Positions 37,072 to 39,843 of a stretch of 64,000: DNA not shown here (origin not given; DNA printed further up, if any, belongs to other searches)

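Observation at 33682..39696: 2004-aa protein with a central STAND/AAA+-like NTPase flanked by ~1250 aa and ~500 aa of unassigned sequence, a candidate novel sensor/defence protein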

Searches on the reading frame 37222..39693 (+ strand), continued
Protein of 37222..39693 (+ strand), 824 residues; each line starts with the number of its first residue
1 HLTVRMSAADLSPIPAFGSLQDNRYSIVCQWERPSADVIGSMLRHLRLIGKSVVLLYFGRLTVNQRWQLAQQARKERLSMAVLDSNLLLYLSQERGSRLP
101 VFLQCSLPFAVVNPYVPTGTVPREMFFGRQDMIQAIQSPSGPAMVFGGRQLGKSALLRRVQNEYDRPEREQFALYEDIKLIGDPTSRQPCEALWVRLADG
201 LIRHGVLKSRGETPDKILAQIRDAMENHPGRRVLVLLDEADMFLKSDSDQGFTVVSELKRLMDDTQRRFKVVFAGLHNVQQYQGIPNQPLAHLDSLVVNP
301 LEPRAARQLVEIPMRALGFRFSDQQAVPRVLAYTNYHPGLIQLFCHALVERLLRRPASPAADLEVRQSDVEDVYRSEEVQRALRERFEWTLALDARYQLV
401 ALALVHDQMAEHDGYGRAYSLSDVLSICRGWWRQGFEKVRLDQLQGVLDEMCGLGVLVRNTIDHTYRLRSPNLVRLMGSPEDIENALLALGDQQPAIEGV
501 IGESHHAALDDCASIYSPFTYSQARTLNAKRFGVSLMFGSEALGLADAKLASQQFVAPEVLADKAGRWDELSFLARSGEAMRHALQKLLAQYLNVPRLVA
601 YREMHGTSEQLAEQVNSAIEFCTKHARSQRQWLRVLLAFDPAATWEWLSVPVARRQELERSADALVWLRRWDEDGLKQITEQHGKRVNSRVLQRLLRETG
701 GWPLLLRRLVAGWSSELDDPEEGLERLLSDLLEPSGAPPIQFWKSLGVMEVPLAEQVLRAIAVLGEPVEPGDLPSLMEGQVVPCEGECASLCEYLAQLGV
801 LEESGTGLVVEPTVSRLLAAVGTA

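Call 93: search_protein_representatives(protein=window:37222-39693:+)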
Query: 824 residues. Proteins with E-value up to 0.001 (for the whole library): 4398; up to 1e-10: 3006; up to 1e-30: 2132. The best 150 are listed.
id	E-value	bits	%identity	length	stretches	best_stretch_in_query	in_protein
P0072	9.7e-278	940.0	55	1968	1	2-815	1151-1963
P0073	2.6e-268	908.8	53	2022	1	2-803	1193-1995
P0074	2.9e-256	869.0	66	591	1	234-820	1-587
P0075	2.7e-230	783.1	48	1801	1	11-818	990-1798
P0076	1.8e-229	780.4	47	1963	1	1-819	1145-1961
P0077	2.0e-226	770.3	47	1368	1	3-817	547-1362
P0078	2.7e-218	743.4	46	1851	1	2-820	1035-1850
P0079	3.4e-218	743.1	45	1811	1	1-817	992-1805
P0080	1.1e-217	741.4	47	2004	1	1-816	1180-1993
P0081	6.2e-216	735.6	45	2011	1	5-816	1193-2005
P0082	2.6e-215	733.6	48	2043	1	3-818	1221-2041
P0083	9.1e-214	728.5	47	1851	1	1-818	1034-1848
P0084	2.5e-213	727.0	47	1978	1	5-818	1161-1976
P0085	4.2e-213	726.3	46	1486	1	1-819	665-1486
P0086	1.4e-212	724.6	46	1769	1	2-817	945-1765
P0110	1.3e-194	665.1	45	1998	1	5-762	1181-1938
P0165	1.2e-166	572.7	40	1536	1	6-781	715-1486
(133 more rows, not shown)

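Call 94: search_dna_similar(query=window:37222-39693:+, collection=plasmids, mode=protein, max_rows=25)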
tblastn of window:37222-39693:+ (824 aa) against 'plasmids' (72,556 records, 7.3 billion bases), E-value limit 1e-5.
Records with a match: 29; places in all: 29; records where one place covers at least 80% of the query: 11.
Best place of each record, by identity: <60% 29.
By first word of the organism name: Streptomyces 6; Bradyrhizobium 4; Sinorhizobium 3; Streptantibioticus 2; Azospirillum 2; Methylocystis 2; Candidatus 1; Brasilonema 1; Salinibacter 1; Burkholderia 1; and 6 more.
By predicted mobility (MOB-suite, as given by PLSDB): non-mobilizable 15; mobilizable 9; conjugative 5.
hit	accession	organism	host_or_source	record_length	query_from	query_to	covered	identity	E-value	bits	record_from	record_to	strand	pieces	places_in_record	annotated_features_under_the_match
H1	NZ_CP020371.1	Candidatus Thiodictyon syntrophicum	meromictic lake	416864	3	780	94%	33.3%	7e-86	307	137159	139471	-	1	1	hypothetical protein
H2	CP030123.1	Brasilonema octagenarum UFV-E1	Eucalyptus grandis,mixed culture,leaves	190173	13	727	87%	33.2%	5e-108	372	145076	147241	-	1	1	hypothetical protein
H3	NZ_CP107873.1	Streptomyces virginiae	-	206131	15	762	91%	31.4%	3e-70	260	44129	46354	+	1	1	hypothetical protein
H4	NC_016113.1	Streptantibioticus cattleyicolor NRRL 8057 = DSM 46488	-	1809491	15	727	87%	32.7%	2e-69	258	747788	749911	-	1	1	none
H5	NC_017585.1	Streptantibioticus cattleyicolor NRRL 8057 = DSM 46488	-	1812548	15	727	87%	32.7%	2e-69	258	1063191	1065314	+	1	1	none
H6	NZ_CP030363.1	Salinibacter ruber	-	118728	12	734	88%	31.4%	6e-93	328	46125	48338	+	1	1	ATP-binding protein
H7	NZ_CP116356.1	Streptomyces xanthophaeus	whole organism,soil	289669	14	758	90%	30.4%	1e-63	240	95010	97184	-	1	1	AAA family ATPase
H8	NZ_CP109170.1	Streptomyces sp. NBC_01724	-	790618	12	731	86%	31.8%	4e-61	263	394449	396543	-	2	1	hypothetical protein (x2)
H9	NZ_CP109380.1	Streptomyces sp. NBC_01546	-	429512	14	758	90%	30.2%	4e-64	242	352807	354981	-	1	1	AAA family ATPase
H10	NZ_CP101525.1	Burkholderia arboris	mixed culture,soil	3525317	52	752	85%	30.0%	1e-72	268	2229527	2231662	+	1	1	none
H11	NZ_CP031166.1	Euzebya pacifica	-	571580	14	710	85%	28.1%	9e-60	229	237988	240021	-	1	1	hypothetical protein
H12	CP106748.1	Streptomyces sp. AD2-2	cell culture,topsoil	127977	15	558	66%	34.0%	4e-58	253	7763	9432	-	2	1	hypothetical protein (x2)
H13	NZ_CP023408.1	Streptomyces fungicidicus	Pig,cell culture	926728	2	487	59%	35.0%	6e-63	238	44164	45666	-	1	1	hypothetical protein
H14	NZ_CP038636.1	Cupriavidus oxalaticus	whole organism,sewage sludge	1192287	54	546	60%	32.9%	6e-61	232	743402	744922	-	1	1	none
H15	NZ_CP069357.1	Microvirga sp. VF16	Vachellia farnesiana,Cell culture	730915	14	552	65%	29.0%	4e-55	214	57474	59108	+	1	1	RNaseH domain-containing protein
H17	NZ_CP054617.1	Azospirillum oryzae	cell culture,soil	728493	14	493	58%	31.9%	1e-56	219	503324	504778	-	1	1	RNaseH domain-containing protein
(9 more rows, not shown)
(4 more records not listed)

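Call 95: search_dna_similar(query=window:37222-39693:+, collection=phages, mode=protein, max_rows=10)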
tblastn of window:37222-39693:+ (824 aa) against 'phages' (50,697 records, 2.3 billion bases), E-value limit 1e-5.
No match.

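Call 96: get_annotated_region(hit=H17, flank=9000)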
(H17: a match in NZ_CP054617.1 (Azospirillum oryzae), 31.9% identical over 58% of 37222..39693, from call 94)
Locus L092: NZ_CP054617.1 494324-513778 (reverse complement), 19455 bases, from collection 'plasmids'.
description: Azospirillum oryzae strain KACC 14407 plasmid unnamed3, complete sequence
organism: Azospirillum oryzae (NCBI taxid 286727)
taxonomy: Bacteria; Pseudomonadota; Alphaproteobacteria; Rhodospirillales; Azospirillaceae; Azospirillum; Azospirillum oryzae
host: -; source: cell culture,soil; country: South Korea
typing (MOB-suite, as given by PLSDB): non-mobilizable
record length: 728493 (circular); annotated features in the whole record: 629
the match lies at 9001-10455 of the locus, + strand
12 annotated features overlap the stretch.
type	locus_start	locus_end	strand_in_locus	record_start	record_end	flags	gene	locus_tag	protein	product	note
CDS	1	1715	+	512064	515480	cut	-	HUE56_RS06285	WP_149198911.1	ATP-binding protein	-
CDS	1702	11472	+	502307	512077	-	-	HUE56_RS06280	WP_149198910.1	RNaseH domain-containing protein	-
CDS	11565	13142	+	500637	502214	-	-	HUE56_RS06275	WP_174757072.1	AAA family ATPase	-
CDS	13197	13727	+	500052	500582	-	-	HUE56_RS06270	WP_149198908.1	hypothetical protein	-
CDS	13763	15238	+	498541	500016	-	-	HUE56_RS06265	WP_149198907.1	DUF6035 family protein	-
CDS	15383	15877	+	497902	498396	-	-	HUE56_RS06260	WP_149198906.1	hypothetical protein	-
CDS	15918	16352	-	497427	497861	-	-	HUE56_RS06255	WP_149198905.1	hypothetical protein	-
CDS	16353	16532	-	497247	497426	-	-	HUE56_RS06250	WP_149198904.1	hypothetical protein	-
CDS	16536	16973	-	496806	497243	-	-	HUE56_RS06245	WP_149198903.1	hypothetical protein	-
CDS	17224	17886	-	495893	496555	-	-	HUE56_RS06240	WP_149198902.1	hypothetical protein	-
CDS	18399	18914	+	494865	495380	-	-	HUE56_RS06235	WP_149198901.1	hypothetical protein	-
CDS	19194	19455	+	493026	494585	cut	-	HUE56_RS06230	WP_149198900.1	hypothetical protein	-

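Call 97: get_annotated_region(hit=H6, flank=9000)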
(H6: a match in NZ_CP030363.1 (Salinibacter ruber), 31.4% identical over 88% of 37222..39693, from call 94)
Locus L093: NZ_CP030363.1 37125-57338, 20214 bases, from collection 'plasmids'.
description: Salinibacter ruber strain SP73 plasmid pSR118, complete sequence
organism: Salinibacter ruber (NCBI taxid 146919)
taxonomy: Bacteria; Rhodothermota; Rhodothermia; Rhodothermales; Salinibacteraceae; Salinibacter; Salinibacter ruber
host: -; source: -; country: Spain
typing (MOB-suite, as given by PLSDB): non-mobilizable
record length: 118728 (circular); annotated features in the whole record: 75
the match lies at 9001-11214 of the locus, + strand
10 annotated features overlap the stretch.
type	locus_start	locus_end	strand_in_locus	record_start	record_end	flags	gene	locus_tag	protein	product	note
CDS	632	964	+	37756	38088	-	-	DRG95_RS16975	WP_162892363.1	thermonuclease family protein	-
CDS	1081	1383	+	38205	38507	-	-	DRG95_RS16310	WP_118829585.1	hypothetical protein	-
CDS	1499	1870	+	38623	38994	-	-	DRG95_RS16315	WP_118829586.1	hypothetical protein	-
CDS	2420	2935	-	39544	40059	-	-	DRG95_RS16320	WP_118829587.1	hypothetical protein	-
CDS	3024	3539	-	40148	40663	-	-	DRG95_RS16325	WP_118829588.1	zinc ribbon domain-containing protein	-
CDS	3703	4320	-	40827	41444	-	-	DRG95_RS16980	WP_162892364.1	hypothetical protein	-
CDS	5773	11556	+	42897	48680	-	-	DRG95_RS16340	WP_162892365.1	ATP-binding protein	-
CDS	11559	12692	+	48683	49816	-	-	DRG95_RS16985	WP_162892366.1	hypothetical protein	-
CDS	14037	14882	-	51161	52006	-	-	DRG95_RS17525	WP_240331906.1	transposase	-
CDS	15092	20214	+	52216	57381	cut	-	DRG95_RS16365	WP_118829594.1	DUF3320 domain-containing protein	-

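Call 99: search_solved_structures(query=L092:1702-5901:+, max_evalue=1)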
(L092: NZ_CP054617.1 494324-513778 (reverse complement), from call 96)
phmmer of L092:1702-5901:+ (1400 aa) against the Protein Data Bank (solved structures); distinct sequences matched with E-value up to 1: 2.
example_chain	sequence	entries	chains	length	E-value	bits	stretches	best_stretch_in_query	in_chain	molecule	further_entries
3lrf_A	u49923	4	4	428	0.28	12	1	469-556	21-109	Beta-ketoacyl synthase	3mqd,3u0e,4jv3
3u0f_A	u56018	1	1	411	0.44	11.3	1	471-556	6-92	Beta-ketoacyl synthase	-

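Call 100: get_annotated_region(hit=H2, flank=9000)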
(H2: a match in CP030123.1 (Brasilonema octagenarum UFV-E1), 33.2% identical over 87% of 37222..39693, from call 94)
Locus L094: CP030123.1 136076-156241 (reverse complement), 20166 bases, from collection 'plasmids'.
description: Brasilonema octagenarum UFV-E1 plasmid pBOCT2, complete sequence
organism: Brasilonema octagenarum UFV-E1 (NCBI taxid 417106)
taxonomy: Bacteria; Cyanobacteriota; Cyanophyceae; Nostocales; Scytonemataceae; Brasilonema; Brasilonema octagenarum; Brasilonema octagenarum UFV-E1
host: -; source: Eucalyptus grandis,mixed culture,leaves; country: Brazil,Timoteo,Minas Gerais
typing (MOB-suite, as given by PLSDB): non-mobilizable; mating-pair formation MPF_T
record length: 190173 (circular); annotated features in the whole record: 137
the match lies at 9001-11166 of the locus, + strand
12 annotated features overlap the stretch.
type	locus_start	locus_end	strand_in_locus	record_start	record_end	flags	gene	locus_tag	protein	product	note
CDS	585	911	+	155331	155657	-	-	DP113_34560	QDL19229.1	MobB protein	-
CDS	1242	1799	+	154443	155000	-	-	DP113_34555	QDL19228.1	hypothetical protein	-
CDS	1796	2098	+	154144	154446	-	-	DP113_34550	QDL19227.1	helix-turn-helix domain-containing protein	-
CDS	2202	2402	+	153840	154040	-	-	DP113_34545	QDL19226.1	hypothetical protein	-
CDS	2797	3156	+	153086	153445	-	-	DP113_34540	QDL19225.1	hypothetical protein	-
CDS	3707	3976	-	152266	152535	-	-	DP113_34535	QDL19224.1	hypothetical protein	-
CDS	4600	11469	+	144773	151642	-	-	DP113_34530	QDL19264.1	hypothetical protein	-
CDS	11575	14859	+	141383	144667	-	-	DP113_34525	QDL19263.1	helicase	-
CDS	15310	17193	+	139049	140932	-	-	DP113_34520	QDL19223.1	hypothetical protein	-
CDS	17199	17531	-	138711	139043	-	-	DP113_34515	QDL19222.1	XisI protein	-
CDS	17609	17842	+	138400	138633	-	-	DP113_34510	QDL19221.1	hypothetical protein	-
CDS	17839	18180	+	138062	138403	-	-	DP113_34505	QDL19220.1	hypothetical protein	-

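Call 103: find_encoding_contigs(protein=P0072, flank=10000, max_places=2)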
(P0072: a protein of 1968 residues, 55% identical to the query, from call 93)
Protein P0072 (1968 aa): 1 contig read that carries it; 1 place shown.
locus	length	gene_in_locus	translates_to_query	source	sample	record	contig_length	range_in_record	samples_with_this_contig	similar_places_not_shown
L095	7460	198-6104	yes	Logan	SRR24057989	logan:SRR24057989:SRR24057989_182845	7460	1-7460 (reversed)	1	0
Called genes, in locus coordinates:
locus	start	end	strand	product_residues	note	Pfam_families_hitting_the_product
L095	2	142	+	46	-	?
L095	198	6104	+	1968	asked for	PF13401:AAA_22 (weak)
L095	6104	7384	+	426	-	-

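Call 117: find_related_loci(query=A1, collection=viral_contigs, flank=8000)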
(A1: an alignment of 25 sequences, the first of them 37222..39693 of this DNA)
Query A1 (824 aa) in viral_contigs; peptide patterns used: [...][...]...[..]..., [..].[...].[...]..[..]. (x = any residue, [..] = any of these).
50 stretches matched a pattern; 5 encode a relative of the query (tblastn E <= 1e-3); 5 distinct loci.
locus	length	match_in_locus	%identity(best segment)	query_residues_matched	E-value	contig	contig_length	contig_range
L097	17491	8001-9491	35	15-501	6e-75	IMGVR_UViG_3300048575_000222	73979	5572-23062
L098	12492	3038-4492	29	14-487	4e-53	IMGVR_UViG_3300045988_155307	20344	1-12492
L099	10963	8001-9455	29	14-487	4e-53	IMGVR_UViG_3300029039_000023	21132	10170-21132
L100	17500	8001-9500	28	7-493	1e-46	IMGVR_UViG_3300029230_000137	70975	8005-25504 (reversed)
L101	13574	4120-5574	29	14-487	5e-53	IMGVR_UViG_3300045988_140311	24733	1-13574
